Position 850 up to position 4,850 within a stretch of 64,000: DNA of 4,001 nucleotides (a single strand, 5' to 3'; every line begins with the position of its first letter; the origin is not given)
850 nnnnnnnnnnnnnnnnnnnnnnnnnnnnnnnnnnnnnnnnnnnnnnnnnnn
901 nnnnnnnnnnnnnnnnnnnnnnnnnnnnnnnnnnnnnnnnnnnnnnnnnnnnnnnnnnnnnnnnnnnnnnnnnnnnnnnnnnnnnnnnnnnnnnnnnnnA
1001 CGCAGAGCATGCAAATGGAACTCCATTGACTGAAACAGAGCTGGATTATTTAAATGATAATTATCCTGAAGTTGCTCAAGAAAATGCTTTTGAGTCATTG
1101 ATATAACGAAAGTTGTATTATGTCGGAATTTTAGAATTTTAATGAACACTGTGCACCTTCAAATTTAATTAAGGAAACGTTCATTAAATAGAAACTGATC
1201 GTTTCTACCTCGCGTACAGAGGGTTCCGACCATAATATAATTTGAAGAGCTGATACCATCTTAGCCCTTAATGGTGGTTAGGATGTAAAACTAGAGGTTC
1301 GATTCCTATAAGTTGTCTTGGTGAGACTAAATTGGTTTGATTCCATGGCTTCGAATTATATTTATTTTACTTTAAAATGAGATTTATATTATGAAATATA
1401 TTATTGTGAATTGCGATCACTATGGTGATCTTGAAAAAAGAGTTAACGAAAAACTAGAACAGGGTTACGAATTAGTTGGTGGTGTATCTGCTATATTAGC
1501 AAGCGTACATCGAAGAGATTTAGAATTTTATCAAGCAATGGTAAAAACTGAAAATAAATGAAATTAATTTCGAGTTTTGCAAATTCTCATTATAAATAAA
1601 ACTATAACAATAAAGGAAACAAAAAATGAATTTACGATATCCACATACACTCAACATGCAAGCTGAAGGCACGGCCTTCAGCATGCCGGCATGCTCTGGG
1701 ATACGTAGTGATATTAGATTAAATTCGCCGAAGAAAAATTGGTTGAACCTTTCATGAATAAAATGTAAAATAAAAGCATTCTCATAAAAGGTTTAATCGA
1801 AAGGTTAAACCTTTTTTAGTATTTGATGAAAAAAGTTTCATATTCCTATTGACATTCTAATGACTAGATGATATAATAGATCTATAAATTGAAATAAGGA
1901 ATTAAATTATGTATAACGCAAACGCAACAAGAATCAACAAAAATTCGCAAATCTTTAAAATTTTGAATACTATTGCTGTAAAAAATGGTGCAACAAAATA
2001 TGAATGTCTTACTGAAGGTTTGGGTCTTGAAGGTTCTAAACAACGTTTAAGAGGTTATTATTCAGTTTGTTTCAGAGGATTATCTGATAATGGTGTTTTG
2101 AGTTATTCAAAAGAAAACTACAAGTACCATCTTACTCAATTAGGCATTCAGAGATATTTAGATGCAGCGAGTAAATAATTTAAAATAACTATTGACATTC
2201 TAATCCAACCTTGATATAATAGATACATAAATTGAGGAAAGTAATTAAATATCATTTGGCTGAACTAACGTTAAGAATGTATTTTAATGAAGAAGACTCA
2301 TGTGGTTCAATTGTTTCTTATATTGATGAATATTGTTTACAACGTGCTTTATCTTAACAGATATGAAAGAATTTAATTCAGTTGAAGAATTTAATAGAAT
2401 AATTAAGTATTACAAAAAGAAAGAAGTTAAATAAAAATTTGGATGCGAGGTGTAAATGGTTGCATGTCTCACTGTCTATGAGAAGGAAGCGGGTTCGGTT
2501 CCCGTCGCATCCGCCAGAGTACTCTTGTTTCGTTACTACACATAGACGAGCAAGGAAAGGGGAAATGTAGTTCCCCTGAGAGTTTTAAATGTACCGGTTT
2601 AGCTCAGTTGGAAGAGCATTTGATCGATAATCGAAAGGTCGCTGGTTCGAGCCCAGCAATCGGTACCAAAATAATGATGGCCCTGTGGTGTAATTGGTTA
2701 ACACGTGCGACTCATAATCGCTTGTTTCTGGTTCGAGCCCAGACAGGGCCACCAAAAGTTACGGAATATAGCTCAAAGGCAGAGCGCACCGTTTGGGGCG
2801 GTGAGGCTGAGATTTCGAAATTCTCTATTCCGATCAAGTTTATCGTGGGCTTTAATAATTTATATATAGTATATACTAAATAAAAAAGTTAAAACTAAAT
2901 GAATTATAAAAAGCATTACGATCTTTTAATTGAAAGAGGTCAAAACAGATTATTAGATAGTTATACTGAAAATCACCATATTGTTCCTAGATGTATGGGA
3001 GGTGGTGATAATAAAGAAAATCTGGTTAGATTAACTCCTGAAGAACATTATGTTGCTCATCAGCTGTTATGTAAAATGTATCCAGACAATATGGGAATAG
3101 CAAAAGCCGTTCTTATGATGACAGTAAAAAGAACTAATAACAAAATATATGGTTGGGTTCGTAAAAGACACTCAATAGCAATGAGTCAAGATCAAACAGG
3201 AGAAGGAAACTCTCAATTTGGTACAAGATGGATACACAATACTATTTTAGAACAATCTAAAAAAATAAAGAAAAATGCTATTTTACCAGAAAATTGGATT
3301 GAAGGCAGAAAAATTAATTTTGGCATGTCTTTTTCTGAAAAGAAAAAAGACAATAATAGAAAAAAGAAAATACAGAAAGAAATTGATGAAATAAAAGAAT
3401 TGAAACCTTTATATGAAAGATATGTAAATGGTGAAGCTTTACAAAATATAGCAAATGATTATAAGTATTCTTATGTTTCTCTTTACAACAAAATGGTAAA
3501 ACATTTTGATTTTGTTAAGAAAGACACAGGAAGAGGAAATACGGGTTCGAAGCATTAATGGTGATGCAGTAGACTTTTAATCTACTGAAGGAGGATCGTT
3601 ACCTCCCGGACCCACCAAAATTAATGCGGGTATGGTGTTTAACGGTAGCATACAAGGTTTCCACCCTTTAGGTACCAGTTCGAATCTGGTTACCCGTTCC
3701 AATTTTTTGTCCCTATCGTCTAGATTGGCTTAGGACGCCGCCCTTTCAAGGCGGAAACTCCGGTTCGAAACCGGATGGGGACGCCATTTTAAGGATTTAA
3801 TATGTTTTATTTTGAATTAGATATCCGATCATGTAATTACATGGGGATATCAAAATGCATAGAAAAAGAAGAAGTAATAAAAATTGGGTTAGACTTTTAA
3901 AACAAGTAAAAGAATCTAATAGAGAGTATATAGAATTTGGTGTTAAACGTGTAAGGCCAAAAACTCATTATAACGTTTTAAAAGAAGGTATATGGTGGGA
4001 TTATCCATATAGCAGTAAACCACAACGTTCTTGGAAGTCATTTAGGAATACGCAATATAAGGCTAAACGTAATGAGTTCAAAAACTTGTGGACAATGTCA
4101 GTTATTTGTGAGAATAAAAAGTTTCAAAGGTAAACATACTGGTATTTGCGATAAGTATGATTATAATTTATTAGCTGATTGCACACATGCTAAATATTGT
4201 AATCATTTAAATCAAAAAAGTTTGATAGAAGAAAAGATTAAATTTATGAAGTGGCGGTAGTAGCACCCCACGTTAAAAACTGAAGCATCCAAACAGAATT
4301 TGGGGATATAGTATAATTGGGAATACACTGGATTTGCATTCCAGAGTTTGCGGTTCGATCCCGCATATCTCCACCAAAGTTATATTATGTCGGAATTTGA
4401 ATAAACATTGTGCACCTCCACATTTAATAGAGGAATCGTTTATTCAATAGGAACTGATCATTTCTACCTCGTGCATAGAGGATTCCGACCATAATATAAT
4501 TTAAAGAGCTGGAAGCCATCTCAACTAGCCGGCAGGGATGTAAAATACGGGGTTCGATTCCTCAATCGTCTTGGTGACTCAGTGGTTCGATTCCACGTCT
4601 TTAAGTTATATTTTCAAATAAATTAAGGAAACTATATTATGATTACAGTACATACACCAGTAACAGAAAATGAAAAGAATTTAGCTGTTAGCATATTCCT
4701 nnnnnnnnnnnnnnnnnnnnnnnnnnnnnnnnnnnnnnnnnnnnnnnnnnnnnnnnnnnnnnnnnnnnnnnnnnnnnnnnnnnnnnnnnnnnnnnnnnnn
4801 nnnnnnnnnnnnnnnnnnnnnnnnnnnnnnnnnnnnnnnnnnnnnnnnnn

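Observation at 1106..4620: Two diverged copies of a ~240-nt structured RNA module with compensatory base changes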

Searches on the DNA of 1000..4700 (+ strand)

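Call 5: search_rna_families(source=window, start=1000, end=4700, threshold=evalue, max_evalue=10, show_alignments=6)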
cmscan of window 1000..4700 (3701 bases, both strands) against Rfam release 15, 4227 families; matches with E-value up to 10: 16.
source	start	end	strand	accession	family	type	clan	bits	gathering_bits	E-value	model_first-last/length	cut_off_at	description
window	4302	4373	+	RF00005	tRNA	Gene; tRNA;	CL00001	64.5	29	5.8e-13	1-71/71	no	tRNA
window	2679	2751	+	RF00005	tRNA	Gene; tRNA;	CL00001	62.7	29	1.9e-12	1-71/71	no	tRNA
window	2593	2665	+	RF00005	tRNA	Gene; tRNA;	CL00001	61.5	29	4.1e-12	1-71/71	no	tRNA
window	3709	3783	+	RF00005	tRNA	Gene; tRNA;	CL00001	53.3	29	7e-10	1-71/71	no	tRNA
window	2762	2833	+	RF00005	tRNA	Gene; tRNA;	CL00001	52.1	29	1.5e-09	1-71/71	no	tRNA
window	3543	3614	+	RF00005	tRNA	Gene; tRNA;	CL00001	48.6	29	1.4e-08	1-71/71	no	tRNA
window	2441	2513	+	RF00005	tRNA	Gene; tRNA;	CL00001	46.9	29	4.1e-08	1-71/71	no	tRNA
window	3628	3695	+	RF00005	tRNA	Gene; tRNA;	CL00001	38.6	29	7.7e-06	3-68/71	no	tRNA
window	1743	1795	-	RF03735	mir-1502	Gene; miRNA;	-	22.8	66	2.3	1-59/59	no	mir-1502 microRNA precursor family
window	2679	2752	-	RF04354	Plastid-ycf2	Cis-reg;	-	22.6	65.7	0.22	1-75/75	no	Plastid-ycf2 5UTR RNA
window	1744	1796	+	RF03735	mir-1502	Gene; miRNA;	-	21.5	66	4.8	1-59/59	no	mir-1502 microRNA precursor family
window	1745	1857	-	RF01948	KCNQ1OT1_3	Gene; lncRNA;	-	20.7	60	8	1-116/116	no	KCNQ1 overlapping transcript 1 conserved region 3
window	2369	2554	+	RF00225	IRES_Tobamo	Cis-reg; IRES;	-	20.1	50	8.7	1-151/151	no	Tobamovirus internal ribosome entry site (IRES)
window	1739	1813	-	RF03996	mir-3012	Gene; miRNA;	-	18.7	90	7.7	1-68/68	no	mir-3012 microRNA precursor family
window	1907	2041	+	RF01496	Afu_182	Gene; sRNA;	-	17.2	65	5.8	1-195/195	no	A. fumigatus sRNA Afu_182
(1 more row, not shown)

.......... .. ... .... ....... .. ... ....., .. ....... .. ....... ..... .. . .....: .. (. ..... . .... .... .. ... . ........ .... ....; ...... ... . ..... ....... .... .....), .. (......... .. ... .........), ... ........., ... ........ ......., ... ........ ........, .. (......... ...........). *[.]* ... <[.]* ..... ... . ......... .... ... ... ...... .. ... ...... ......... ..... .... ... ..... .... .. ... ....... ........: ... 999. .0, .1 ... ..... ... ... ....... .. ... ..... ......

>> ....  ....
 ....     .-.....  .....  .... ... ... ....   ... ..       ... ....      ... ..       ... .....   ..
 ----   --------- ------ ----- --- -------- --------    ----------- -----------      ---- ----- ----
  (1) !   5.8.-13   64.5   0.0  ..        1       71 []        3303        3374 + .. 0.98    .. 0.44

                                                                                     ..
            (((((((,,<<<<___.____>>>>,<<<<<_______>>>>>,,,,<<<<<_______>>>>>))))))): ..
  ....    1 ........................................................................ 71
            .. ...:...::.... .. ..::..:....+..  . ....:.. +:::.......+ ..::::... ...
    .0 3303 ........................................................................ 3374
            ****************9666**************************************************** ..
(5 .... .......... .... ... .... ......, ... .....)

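Call 7: search_dna_similar(query=window:1095-1360:+, collection=phages, mode=distant, max_rows=40, rows=spread)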
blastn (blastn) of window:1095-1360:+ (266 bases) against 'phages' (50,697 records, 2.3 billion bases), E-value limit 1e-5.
No match.

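Call 64: build_rna_model(alignment_id=A8, structure=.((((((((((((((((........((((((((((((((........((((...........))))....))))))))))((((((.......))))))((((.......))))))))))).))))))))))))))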
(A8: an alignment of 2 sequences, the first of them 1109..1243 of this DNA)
Model R1 built from alignment A8 (2 sequences, 135 columns); structure: as given.
model positions 135; base pairs 44; branch points 2; effective number of sequences 0.81; information 0.589 bits per position. Calibrated on 0.2 Mb of random sequence (short: E-values are rough).
structure used (alignment columns):
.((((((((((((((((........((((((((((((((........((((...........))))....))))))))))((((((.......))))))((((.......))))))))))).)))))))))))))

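Call 65: search_with_rna_model(model_id=R1, source=window, max_evalue=10, show_alignments=4)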
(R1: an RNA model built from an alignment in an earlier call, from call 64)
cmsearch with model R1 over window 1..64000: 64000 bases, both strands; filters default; matches with E-value up to 10: 5.
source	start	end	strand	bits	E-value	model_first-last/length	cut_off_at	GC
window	1109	1243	+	163.4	4.2e-45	1-135/135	no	0.32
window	4376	4502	+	153.2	4e-42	1-135/135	no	0.32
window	4377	4503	-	29.6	4.2e-06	1-135/135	no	0.32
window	1110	1244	-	27.7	1.5e-05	1-135/135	no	0.33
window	45414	45456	+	12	0.58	1-135/135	no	0.3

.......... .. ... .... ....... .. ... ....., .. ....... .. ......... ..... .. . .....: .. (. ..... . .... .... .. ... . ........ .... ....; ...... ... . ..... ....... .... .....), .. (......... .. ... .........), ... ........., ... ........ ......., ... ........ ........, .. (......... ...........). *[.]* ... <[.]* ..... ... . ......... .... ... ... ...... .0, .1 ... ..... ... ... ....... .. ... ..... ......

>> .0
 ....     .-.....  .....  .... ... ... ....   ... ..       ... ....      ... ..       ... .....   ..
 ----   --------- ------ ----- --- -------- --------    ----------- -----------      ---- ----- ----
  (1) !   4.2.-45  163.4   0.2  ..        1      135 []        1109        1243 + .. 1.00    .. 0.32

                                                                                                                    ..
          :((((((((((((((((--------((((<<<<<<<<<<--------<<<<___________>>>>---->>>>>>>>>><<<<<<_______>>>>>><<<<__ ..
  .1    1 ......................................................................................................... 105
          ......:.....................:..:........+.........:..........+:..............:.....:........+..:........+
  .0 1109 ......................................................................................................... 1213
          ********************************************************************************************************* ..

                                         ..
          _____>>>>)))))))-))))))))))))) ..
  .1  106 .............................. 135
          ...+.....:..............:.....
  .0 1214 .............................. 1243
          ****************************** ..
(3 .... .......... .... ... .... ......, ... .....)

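Call 66: search_with_rna_model(model_id=R1, sources=[L129, L130, L131, L132, L133, L134, L135, L136, L137, L138, L139, L140, L141, L142, L143, L144, L145, L146, L147, L148, L149, L150, L151, L152, L153, L154, L155, L156, L157, L158, L159, L160, L161, L162, L163, L164, L165, L166, L167, L168, L169, L170, L171, L172, L173, L174, L175, L176, L177, L178, L179, L180, L181, L182, L183, L184, L185, L186, L187, L188, L189, L190, L191, L192, L193, L194, L195, L196, L197, L198, L199, L200, L201, L202, L203, L204, L205, L206, L207, L208, L209, L210, L211, L212, L213, L214, L215, L216, L217, L218, L219, L220, L221, L222, L223, L224, L225, L226, L227, L228], max_evalue=5, show_alignments=3)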
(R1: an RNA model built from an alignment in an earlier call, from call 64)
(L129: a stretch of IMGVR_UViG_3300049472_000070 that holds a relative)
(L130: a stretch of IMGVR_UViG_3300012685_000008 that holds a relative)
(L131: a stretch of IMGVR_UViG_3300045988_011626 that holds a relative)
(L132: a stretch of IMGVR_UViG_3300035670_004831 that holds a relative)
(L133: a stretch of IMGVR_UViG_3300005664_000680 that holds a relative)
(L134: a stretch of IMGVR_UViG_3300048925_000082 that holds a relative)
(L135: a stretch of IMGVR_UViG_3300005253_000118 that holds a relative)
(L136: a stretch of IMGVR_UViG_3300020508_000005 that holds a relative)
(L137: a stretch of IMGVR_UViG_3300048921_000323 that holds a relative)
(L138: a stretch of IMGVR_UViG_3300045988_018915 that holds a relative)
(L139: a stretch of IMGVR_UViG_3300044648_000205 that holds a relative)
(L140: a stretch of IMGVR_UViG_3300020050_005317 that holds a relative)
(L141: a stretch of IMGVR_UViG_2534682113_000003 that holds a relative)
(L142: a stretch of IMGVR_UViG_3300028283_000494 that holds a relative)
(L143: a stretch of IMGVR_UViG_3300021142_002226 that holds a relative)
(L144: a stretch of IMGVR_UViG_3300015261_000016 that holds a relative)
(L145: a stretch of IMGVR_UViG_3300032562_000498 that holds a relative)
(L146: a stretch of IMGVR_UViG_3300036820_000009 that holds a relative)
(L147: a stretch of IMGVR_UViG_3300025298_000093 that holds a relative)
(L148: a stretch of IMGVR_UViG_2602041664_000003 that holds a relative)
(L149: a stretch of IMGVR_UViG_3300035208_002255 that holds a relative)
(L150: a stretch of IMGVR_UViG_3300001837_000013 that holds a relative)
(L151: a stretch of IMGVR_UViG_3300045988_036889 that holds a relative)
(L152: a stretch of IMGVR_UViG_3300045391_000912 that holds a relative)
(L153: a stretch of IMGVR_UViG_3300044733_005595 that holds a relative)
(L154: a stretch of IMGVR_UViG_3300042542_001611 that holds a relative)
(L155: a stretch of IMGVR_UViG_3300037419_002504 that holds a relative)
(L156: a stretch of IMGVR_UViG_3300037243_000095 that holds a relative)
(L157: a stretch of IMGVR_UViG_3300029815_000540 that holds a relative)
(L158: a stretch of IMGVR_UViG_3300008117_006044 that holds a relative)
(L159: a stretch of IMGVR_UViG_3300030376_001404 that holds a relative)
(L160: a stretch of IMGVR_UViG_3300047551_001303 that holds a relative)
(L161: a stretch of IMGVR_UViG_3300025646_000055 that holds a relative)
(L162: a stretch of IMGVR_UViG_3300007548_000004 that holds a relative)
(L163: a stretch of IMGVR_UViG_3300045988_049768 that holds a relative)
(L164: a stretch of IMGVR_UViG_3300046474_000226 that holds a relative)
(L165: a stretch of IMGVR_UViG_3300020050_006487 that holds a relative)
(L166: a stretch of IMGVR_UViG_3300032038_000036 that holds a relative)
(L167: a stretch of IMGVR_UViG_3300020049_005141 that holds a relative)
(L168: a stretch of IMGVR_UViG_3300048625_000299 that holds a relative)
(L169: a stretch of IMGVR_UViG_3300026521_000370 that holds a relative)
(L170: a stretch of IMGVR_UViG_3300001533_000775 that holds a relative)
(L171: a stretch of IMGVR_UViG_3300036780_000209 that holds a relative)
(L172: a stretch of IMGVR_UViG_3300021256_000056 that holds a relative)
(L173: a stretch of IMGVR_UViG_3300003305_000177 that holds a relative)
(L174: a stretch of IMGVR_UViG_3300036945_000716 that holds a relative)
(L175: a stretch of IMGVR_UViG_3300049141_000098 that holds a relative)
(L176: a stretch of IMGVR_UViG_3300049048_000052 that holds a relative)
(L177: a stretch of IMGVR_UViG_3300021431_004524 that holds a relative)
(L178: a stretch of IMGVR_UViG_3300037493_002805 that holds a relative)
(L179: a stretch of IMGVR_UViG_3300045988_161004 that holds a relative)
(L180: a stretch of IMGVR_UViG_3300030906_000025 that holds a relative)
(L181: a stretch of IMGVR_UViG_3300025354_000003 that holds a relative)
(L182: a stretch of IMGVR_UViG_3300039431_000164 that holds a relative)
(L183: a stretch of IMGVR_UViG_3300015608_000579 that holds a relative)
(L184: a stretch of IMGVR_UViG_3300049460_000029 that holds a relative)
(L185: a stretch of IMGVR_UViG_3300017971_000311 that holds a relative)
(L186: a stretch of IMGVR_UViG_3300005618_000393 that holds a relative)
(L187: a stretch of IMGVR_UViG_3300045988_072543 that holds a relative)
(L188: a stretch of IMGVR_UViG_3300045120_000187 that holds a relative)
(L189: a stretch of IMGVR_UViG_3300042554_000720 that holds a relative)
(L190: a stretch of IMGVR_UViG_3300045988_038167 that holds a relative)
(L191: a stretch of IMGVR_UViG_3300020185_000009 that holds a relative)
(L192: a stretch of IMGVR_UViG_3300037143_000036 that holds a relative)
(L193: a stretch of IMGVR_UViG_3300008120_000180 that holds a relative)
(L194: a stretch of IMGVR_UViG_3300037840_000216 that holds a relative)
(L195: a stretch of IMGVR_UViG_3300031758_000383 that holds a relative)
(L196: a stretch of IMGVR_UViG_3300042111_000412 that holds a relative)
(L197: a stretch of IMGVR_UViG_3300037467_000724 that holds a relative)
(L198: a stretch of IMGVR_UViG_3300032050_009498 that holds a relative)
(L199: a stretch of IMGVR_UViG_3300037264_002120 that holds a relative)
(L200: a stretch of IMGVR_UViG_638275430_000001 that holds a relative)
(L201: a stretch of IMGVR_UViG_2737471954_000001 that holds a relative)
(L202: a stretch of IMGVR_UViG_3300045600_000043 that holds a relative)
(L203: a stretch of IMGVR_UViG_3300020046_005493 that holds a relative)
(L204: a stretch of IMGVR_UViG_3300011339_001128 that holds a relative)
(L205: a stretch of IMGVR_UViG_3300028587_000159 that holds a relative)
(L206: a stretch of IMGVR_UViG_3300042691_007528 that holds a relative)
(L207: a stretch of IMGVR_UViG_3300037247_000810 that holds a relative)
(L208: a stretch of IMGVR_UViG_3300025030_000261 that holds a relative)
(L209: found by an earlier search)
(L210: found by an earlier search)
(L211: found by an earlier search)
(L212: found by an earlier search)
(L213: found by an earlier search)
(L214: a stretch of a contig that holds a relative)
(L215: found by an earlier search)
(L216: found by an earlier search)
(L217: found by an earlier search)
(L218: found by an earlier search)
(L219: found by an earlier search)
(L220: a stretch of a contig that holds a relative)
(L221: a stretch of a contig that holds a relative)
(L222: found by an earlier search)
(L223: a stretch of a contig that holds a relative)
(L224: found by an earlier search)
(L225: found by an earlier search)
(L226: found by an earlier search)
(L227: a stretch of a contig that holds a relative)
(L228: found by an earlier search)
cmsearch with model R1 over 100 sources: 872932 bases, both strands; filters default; matches with E-value up to 5: 1.
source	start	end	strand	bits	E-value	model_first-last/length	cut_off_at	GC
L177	6010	6040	-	13.4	3.1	1-135/135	no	0.23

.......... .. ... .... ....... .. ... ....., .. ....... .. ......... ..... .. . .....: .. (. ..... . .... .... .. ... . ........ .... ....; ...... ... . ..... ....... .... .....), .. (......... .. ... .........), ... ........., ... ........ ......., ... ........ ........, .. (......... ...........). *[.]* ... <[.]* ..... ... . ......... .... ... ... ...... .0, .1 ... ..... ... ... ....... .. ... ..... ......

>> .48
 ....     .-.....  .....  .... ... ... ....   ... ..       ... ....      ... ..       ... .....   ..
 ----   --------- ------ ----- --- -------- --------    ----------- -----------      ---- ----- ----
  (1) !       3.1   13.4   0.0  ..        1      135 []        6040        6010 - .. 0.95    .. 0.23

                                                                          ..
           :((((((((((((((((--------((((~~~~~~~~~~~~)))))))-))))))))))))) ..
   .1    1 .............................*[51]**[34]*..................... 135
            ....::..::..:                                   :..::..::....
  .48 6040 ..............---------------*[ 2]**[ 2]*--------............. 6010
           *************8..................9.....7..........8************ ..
